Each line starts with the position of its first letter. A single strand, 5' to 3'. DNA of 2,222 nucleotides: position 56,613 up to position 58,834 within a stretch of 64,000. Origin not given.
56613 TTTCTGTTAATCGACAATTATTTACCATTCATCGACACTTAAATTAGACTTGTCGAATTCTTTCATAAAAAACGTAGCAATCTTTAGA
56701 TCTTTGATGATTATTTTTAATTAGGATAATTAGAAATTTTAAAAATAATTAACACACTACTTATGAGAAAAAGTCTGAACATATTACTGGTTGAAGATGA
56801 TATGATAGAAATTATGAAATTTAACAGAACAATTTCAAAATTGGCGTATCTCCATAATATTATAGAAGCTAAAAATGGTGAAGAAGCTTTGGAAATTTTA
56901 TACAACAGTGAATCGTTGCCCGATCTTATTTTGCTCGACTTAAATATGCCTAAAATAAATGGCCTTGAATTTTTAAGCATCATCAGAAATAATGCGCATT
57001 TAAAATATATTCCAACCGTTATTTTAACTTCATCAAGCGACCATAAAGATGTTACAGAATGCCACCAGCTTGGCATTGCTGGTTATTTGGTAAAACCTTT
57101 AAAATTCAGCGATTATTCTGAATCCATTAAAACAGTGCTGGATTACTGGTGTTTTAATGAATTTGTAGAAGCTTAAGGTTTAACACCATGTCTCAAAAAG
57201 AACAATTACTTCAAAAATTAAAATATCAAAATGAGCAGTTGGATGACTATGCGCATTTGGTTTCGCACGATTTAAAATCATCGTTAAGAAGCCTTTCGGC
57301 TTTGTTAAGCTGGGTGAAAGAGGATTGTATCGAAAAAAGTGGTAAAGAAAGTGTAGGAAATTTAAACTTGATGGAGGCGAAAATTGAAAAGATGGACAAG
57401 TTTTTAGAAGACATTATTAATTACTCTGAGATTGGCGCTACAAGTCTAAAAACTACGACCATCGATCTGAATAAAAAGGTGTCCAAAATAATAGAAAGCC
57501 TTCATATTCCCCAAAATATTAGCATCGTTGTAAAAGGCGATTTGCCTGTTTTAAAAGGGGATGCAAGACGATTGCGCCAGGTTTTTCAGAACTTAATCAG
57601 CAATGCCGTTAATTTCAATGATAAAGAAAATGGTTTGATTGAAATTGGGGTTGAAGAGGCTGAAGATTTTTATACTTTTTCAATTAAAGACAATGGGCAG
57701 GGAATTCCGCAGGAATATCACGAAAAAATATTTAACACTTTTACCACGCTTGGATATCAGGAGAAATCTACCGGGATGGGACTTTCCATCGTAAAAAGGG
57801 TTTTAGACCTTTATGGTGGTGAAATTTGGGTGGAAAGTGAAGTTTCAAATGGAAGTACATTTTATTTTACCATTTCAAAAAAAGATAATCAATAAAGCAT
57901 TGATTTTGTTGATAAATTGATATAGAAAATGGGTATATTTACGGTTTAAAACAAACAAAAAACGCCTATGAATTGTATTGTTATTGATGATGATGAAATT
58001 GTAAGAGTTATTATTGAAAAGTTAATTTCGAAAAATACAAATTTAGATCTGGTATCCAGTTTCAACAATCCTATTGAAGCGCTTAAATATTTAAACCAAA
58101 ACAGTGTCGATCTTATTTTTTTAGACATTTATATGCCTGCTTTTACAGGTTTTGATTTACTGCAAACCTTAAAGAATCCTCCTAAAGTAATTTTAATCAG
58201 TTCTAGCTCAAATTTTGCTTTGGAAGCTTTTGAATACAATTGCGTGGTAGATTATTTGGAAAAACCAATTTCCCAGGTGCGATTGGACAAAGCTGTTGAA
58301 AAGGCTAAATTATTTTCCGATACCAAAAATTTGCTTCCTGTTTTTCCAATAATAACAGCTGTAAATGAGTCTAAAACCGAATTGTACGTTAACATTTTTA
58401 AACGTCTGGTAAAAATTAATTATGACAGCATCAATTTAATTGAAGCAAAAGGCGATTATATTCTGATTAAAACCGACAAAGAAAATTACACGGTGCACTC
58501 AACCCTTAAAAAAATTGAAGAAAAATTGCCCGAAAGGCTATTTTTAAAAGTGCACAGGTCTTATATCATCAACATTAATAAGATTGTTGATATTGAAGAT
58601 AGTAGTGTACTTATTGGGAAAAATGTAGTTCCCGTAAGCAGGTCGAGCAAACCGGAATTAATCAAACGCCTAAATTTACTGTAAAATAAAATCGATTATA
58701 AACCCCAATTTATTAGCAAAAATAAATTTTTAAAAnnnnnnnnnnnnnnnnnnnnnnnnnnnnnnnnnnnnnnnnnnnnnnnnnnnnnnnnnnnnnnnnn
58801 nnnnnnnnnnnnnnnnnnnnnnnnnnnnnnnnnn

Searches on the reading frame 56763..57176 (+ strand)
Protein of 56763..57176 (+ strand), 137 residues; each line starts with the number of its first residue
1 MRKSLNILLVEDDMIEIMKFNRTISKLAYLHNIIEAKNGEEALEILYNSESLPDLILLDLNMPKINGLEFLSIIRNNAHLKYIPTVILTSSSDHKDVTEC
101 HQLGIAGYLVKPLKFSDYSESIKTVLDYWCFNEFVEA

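Call 81: search_protein_families(library=ncbifam, proteins=[window:56763-57176:+], max_evalue=1e-8)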
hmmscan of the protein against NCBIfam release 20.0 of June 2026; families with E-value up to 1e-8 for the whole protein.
window:56763-57176:+ (137 aa): 62 families (the best 25 are shown)
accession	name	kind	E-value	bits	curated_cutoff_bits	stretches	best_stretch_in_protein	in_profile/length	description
NF007935.0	PRK10651.1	equivalog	1.8e-17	63.3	250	1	4-123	6-121/216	two-component system response regulator NarL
NF007901.0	PRK10610.1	equivalog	1.4e-16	60.8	189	1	3-126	4-124/129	chemotaxis response regulator CheY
NF007969.0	PRK10693.1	equivalog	4.2e-16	58.9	329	1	6-129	9-124/337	two-component system response regulator RssB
NF007750.0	PRK10430.1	equivalog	8.4e-16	58.2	262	1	5-124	2-119/239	two-component system response regulator DcuR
TIGR02154.1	PhoB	equivalog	8.8e-16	57.9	296.2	1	5-126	3-120/226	phosphate regulon transcriptional regulator PhoB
NF007135.0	PRK09581.1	equivalog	1.2e-15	57.3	474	1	8-114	5-108/457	PleD family two-component system response regulator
NF045944.1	ResRegRpaBCyano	equivalog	5.4e-15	55.4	330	1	10-127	2-113/229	response regulator transcription factor RpaB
NF045505.1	RR_RssB_Pseudo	equivalog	6.3e-15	55.1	700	1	4-115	5-110/394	two-component system response regulator RssB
NF041866.1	EpsW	equivalog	4.1e-14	52.3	200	1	5-127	6-126/131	exopolysaccharide biosynthesis response regulator EpsW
NF053854.1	RespRegPhoBBctds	equivalog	9e-14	51.4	270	1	7-127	1-116/225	two-component system response regulator PhoB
NF038297.2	hybrid_HK_HrmK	equivalog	5.8e-13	48.3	725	1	3-117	489-599/607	hybrid histidine kinase/response regulator HrmK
NF011874.0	PRK15347.1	equivalog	7.2e-13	47.5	852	1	4-127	690-811/921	two component system sensor kinase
NF008302.0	PRK11091.1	equivalog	7.6e-13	47.5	838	1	3-127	524-644/779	aerobic respiration two-component sensor histidine kinase ArcB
NF040689.1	MtrAB_MtrA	equivalog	9.2e-13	48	300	1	31-124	23-111/219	MtrAB system response regulator MtrA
NF041733.1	resp_reg_CseB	equivalog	1.3e-12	47.6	350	1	6-126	2-115/228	two-component system response regulator CseB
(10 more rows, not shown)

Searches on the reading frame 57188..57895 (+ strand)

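Call 81: search_protein_families(library=ncbifam, proteins=[window:57188-57895:+], max_evalue=1e-8)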
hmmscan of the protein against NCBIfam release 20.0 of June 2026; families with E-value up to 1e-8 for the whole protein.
window:57188-57895:+ (235 aa): 67 families (the best 25 are shown)
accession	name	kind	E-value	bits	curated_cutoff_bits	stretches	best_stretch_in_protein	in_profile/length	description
NF047465.1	hybrid_HK_LvrA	exception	9.6e-41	139.6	1200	1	7-231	589-818/819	hybrid histidine kinase/response regulator LvrA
NF006800.0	PRK09303.1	equivalog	1.1e-34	120.1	342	1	3-229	140-375/383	histidine kinase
TIGR02966.1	phoR_proteo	equivalog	5.6e-33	114.3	334.2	1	20-229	116-333/333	phosphate regulon sensor histidine kinase PhoR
NF046044.1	PnpS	equivalog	4.8e-32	111.4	400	1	19-229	171-389/390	two-component system histidine kinase PnpS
TIGR02956.1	TMAO_torS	equivalog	1.2e-31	109.7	676.5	1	67-230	510-681/967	TMAO reductase system sensor histidine kinase/response regulator TorS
NF008468.0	PRK11360.1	equivalog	2.1e-28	99.1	646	1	25-230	403-607/616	two-component system sensor histidine kinase AtoS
NF008312.0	PRK11100.1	equivalog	3.8e-28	98.6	356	1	5-229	244-472/477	two-component system sensor histidine kinase CreC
NF033092.0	HK_WalK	equivalog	6.4e-28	97.7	725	1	21-229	375-592/594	cell wall metabolism sensor histidine kinase WalK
NF041880.1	EPS_EpsF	equivalog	6e-26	91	900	1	8-226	264-488/492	response regulator EpsF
TIGR01386.1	cztS_silS_copS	subfamily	3.9e-24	85.5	292.55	1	66-227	287-454/457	heavy metal sensor histidine kinase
NF045595.1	HK_scytonemin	equivalog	1.1e-23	83.5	865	1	6-226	403-630/637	scytonemin biosynthesis sensor histidine kinase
NF008302.0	PRK11091.1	equivalog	4.2e-23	81.4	838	1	24-231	289-505/779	aerobic respiration two-component sensor histidine kinase ArcB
NF047874.1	MASE3_PAS_HK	subfamily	2e-22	79.7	560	1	5-231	385-625/655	MASE3 domain-containing sensor histidine kinase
NF041947.1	LuxQ_Vibrio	equivalog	1.7e-21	75.9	1200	1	25-230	479-695/843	quorum-sensing autoinducer 2 sensor kinase/phosphatase LuxQ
NF008099.0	PRK10841.1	equivalog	2.4e-21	75.3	920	1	24-229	476-688/949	two-component system sensor histidine kinase RcsC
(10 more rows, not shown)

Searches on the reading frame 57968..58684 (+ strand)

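Call 81: search_protein_families(library=ncbifam, proteins=[window:57968-58684:+], max_evalue=1e-8)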
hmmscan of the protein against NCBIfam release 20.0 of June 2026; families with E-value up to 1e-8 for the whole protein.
window:57968-58684:+ (238 aa): 14 families
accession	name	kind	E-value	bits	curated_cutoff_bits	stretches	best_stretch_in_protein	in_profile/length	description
NF008677.0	PRK11697.1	equivalog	8.9e-32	110.3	246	1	1-234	2-234/238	two-component system response regulator BtsR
NF010684.1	PRK14084.1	equivalog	2.4e-26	93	375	1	1-211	1-222/254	response regulator transcription factor LytR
NF001965.0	PRK00742.1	subfamily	1.3e-15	57.4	293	1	3-121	6-129/357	chemotaxis-specific protein-glutamate methyltransferase CheB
NF007403.0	PRK09935.1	equivalog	5.6e-12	45.7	271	1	3-82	6-88/210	fimbria biosynthesis transcriptional regulator FimZ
NF007750.0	PRK10430.1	equivalog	8.1e-12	45.2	262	1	1-112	2-119/239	two-component system response regulator DcuR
TIGR01818.1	ntrC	equivalog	6.1e-11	41.8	558.6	1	4-102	2-102/463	nitrogen regulation protein NR(I)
NF049963.1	RespRegFlgRCampy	domain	7e-11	41.6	750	1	1-118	1-117/429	fla regulon two-component system response regulator FlgR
NF009206.0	PRK12555.1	subfamily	1.3e-10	40.8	342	1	1-118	1-123/340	chemotaxis-specific protein-glutamate methyltransferase CheB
NF006900.1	PRK09390.1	equivalog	3.8e-10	39.7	255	1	4-114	8-120/203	response regulator FixJ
NF045944.1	ResRegRpaBCyano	equivalog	4.3e-09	36.1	330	1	4-158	1-155/229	response regulator transcription factor RpaB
NF008176.1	PRK10923.1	equivalog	8.1e-09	34.6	620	0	4-103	7-108/469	nitrogen regulation protein NR(I)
NF007969.0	PRK10693.1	equivalog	9e-09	34.8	329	0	3-104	10-113/337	two-component system response regulator RssB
NF045505.1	RR_RssB_Pseudo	equivalog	9.6e-09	34.7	700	0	3-112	8-120/394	two-component system response regulator RssB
NF052313.1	T9SS_RR_PorX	equivalog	1e-08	34.5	300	0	7-153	6-163/513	T9SS response regulator signal transducer PorX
